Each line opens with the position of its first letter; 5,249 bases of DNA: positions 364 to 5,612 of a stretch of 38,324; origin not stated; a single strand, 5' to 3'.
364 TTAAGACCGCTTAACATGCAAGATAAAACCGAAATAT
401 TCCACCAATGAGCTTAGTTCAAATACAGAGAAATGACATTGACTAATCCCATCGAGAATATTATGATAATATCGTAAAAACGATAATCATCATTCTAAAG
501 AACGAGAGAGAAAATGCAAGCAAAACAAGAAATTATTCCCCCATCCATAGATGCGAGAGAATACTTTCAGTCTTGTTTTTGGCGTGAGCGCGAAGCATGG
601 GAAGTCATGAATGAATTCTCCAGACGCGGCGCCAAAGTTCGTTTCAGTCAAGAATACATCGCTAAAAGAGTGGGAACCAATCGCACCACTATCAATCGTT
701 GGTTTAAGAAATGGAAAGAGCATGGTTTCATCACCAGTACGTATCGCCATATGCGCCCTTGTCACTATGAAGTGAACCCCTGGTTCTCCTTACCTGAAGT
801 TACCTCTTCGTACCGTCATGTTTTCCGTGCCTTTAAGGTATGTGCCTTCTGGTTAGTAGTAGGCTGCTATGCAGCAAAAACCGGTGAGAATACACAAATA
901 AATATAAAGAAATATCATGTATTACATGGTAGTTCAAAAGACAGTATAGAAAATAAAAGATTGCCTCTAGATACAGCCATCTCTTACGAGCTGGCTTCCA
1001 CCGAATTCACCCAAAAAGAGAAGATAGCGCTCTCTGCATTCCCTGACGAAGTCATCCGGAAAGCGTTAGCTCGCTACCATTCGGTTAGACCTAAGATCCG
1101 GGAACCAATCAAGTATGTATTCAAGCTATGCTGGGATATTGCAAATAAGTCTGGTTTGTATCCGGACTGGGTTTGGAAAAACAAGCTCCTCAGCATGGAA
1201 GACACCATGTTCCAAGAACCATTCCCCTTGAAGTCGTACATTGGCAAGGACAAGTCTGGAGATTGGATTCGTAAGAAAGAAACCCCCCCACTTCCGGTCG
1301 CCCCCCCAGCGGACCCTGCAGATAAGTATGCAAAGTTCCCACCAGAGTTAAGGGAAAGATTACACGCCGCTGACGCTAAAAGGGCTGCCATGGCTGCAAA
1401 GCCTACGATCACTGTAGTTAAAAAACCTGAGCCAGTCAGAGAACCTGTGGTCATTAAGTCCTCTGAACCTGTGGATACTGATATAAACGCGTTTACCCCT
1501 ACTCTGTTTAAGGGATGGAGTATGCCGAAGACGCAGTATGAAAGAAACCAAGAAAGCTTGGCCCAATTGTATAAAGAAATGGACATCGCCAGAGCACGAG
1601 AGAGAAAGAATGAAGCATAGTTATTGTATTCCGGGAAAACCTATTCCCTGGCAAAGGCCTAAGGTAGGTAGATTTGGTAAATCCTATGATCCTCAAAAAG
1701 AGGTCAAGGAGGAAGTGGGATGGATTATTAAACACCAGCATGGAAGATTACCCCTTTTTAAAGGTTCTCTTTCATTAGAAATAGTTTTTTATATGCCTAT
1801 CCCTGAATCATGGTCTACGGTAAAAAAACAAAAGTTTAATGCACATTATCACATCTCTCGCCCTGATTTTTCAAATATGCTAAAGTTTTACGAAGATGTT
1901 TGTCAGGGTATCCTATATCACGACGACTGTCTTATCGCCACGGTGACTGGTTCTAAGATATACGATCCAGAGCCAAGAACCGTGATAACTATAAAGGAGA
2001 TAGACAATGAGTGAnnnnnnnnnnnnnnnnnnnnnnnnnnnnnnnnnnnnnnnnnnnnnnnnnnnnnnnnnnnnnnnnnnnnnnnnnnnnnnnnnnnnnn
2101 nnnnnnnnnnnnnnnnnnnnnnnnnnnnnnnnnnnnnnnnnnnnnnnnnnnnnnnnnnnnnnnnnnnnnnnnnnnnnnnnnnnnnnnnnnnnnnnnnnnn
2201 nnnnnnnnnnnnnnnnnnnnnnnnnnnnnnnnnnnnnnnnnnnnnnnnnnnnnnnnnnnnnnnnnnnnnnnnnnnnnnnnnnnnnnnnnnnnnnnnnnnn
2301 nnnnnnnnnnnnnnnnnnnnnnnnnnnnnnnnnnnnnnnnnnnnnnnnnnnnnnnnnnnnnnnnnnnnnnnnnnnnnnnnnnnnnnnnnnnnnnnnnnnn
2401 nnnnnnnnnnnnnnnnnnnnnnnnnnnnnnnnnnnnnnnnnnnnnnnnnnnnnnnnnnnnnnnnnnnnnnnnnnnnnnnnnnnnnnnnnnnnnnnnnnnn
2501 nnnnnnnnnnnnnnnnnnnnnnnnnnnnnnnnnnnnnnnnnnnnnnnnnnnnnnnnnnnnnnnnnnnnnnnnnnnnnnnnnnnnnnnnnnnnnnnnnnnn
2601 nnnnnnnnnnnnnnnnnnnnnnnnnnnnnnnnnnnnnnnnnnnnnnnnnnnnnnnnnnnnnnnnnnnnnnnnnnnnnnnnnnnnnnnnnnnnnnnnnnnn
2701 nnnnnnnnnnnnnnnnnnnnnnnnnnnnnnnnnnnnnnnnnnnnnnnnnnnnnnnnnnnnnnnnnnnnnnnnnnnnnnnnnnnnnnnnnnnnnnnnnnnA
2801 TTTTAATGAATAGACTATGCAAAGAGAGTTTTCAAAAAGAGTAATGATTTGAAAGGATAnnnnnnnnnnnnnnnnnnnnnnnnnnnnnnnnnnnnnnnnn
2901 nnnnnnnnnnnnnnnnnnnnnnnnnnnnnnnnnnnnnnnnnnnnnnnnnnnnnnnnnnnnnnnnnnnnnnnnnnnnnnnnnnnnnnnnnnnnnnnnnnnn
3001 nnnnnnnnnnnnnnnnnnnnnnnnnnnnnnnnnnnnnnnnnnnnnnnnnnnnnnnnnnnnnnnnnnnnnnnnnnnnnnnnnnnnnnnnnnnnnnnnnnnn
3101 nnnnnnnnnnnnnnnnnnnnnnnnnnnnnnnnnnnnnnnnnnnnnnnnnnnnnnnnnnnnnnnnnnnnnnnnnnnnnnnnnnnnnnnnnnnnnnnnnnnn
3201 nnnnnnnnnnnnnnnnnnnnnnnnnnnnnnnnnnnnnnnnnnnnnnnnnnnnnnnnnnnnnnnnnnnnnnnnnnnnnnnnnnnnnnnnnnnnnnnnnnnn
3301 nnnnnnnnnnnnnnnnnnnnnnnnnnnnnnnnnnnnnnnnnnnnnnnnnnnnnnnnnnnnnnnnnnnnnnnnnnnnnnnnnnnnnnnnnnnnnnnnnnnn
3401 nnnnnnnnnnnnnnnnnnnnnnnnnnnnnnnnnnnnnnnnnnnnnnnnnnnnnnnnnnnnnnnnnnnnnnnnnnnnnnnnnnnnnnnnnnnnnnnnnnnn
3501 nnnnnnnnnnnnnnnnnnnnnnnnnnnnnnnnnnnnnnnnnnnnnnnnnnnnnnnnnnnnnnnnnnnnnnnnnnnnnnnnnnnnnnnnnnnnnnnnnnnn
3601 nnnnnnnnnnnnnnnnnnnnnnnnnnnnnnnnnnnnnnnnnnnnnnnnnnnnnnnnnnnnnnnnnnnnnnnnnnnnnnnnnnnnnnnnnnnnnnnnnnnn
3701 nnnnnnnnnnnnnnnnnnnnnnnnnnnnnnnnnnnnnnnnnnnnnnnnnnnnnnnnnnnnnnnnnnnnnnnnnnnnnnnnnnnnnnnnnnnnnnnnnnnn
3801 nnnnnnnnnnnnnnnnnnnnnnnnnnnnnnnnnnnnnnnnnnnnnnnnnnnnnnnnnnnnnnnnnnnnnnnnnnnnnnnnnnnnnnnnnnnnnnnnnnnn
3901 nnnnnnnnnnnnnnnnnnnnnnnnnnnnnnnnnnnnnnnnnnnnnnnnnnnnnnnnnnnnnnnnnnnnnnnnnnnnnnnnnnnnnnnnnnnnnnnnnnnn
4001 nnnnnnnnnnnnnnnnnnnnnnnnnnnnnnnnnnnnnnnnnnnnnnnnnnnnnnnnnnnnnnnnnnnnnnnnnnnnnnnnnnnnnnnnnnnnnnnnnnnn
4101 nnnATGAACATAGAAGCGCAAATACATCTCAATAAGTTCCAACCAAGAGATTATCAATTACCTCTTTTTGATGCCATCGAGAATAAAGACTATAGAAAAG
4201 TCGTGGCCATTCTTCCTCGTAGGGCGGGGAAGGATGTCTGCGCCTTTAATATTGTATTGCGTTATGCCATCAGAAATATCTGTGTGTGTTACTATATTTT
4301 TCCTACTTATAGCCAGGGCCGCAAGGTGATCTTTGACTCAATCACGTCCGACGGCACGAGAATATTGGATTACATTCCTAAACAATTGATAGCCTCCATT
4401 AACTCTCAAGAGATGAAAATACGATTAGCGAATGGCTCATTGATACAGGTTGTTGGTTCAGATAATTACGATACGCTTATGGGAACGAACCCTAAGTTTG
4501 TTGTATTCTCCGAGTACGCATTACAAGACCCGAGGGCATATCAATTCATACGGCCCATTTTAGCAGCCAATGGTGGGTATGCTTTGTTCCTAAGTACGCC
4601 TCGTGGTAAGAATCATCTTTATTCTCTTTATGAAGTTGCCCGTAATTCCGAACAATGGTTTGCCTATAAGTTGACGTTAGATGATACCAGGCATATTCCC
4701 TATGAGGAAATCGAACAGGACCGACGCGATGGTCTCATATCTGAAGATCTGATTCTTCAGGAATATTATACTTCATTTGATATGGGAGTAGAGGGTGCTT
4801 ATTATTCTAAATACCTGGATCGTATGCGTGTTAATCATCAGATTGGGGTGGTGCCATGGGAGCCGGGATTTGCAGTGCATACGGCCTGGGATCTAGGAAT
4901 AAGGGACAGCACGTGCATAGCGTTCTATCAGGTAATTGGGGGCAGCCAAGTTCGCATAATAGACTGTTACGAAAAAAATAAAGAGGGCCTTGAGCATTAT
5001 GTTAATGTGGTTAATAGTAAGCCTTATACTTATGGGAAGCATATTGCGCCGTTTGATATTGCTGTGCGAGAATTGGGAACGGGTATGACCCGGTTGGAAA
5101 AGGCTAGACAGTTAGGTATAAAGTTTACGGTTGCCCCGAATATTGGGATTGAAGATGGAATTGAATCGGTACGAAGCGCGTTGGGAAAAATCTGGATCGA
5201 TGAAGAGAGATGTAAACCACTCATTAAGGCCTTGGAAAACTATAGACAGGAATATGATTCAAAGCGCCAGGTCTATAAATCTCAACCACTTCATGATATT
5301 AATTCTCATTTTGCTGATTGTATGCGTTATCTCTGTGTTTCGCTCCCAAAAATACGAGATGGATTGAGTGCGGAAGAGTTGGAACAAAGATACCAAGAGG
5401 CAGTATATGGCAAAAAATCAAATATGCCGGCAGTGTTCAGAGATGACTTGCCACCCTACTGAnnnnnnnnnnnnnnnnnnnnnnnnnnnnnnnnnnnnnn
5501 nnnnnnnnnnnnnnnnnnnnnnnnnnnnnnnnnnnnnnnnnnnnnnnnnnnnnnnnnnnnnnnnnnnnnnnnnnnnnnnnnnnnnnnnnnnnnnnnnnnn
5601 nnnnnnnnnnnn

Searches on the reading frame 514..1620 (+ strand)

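Call 10: search_protein_families(library=pfam, proteins=[window:514-1620:+], max_evalue=0.01)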
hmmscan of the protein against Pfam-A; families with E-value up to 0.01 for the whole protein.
window:514-1620:+ (368 aa): 5 families
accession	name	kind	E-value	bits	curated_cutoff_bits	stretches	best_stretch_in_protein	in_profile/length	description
PF13545.12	HTH_Crp_2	-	1.8e-06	28.2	27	1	40-78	19-57/70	Crp-like helix-turn-helix domain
PF13730.12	HTH_36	-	0.00072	19.7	25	1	44-73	26-55/55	Helix-turn-helix domain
PF13384.12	HTH_23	-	0.001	19.3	24.6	1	44-72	18-46/50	Homeodomain-like domain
PF13518.12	HTH_28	-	0.0013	19.2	25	1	45-72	14-41/52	Helix-turn-helix domain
PF13551.12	HTH_29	-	0.0085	16.6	28.1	0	49-77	18-48/64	Winged helix-turn helix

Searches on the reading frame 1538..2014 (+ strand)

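Call 96: search_protein_families(library=pfam, proteins=[window:1538-2014:+], max_evalue=0.01)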
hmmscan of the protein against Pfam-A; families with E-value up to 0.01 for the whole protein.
window:1538-2014:+ (158 aa): 1 family
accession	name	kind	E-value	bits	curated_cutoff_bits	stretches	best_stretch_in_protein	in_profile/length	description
PF05866.16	RusA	-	7.4e-25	88.4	22.8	1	32-153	1-124/124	Endodeoxyribonuclease RusA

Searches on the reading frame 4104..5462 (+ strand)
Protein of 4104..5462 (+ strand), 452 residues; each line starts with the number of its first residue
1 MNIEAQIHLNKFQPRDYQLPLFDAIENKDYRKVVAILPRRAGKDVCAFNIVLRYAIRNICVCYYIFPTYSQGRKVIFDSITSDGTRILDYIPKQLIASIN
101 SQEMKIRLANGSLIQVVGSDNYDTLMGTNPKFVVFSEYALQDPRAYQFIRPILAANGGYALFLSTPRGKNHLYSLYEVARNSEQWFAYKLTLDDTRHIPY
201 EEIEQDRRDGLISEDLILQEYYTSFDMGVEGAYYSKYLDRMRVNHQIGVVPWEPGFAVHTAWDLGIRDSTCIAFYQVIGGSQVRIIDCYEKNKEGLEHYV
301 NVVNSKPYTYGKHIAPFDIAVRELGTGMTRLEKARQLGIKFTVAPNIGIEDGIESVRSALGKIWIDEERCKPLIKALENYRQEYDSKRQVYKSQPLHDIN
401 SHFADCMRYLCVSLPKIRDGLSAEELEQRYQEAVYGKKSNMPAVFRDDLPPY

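Call 9: search_protein_families(library=phrogs, proteins=[window:4104-5462:+], max_evalue=0.01)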
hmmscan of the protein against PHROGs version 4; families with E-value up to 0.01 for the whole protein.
window:4104-5462:+ (452 aa): 5 families
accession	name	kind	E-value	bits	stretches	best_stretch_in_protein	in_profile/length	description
phrog_2472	-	unknown function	5e-44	152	1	224-415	110-309/324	-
phrog_2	-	head and packaging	8.4e-31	108.5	1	10-420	262-597/807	terminase large subunit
phrog_7579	-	head and packaging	2.7e-09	37.6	1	37-208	24-198/239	terminase large subunit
phrog_10250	-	head and packaging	4.9e-07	30.7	1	332-413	125-214/228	terminase large subunit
phrog_6672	-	head and packaging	7.5e-07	29.8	1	348-411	67-126/145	terminase large subunit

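Call 10: search_protein_families(library=pfam, proteins=[window:4104-5462:+], max_evalue=0.01)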
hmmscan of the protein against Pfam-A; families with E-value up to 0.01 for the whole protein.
window:4104-5462:+ (452 aa): 0 families

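Call 65: search_dna_similar(query=window:4104-5462:+, collection=phages, mode=protein, max_rows=12)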
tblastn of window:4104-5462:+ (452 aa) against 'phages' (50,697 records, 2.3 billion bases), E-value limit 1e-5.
Records with a match: 1140; places in all: 1140; records where one place covers at least 80% of the query: 828.
Best place of each record, by identity: <60% 1140.
By first word of the organism name: Salmonella 271; Vibrio 207; Escherichia 134; Klebsiella 100; Microbacterium 93; Pseudomonas 57; Ralstonia 35; Pelagibacter 27; Caudoviricetes 21; Bacteriophage 15; and 55 more.
By host as written in the record: - 177; Microbacterium foliorum NRRL B-24224 56; Escherichia coli 42; Salmonella enterica subsp. enterica serovar Enteritidis PT1 39; Vibrio harveyi BAA-1116 36; Microbacterium foliorum NRRL B-24224 SEA 33; Klebsiella pneumoniae 27; Salmonella sp. 24; and 294 more.
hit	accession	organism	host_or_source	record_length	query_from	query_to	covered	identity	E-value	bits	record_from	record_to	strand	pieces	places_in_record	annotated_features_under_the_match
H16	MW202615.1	Caudoviricetes sp.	Manatee Spring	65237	11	418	90%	42.1%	4e-102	339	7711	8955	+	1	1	large subunit terminase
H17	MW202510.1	Caudoviricetes sp.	Manatee Spring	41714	10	413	89%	41.3%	7e-100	333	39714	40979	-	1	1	large subunit terminase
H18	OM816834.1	Stenotrophomonas phage vB_SmeS_BUCT708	Stenotrophomonas maltophilia BUCT708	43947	10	420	91%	39.7%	3e-92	311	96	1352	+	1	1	hypothetical protein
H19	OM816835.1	Stenotrophomonas phage vB_SmeS_BUCT709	Stenotrophomonas maltophilia BUCT709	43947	10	420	91%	39.7%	3e-92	311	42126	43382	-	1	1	hypothetical protein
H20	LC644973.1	Acetobacter phage phiAX1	Acetobacter sp. ATCC 21760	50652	4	414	91%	39.3%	2e-90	306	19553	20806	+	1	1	hypothetical protein (x2)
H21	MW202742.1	Caudoviricetes sp.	Manatee Spring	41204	31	413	85%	42.1%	3e-91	308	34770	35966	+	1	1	large subunit terminase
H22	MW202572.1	Caudoviricetes sp.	Manatee Spring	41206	31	413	85%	42.1%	3e-91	308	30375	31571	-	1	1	large subunit terminase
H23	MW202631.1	Caudoviricetes sp.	Manatee Spring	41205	31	413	85%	42.1%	3e-91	308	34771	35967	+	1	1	large subunit terminase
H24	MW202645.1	Bacteriophage sp.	Manatee Spring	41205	31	413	85%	42.1%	3e-91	308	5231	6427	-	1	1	large subunit terminase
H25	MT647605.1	Pelagibacter phage Lederberg EXVC029P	Candidatus Pelagibacter ubique HTCC1062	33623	12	426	92%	37.6%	2e-78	271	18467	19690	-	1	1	putative TerL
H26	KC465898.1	Pelagibacter phage HTVC010P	Candidatus Pelagibacter ubique HTCC1062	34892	12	425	92%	37.7%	5e-79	273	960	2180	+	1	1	phage terminase large subunit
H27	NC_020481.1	Pelagibacter phage HTVC010P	Candidatus Pelagibacter ubique HTCC1062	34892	12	425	92%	37.7%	5e-79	273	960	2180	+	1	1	phage terminase large subunit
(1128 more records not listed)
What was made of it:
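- Tried and rejected: The nearest TerL relatives are uncultured spring phages (41-42% identity), then Stenotrophomonas, Acetobacter and Pelagibacter phages (38-40%) (call 65).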
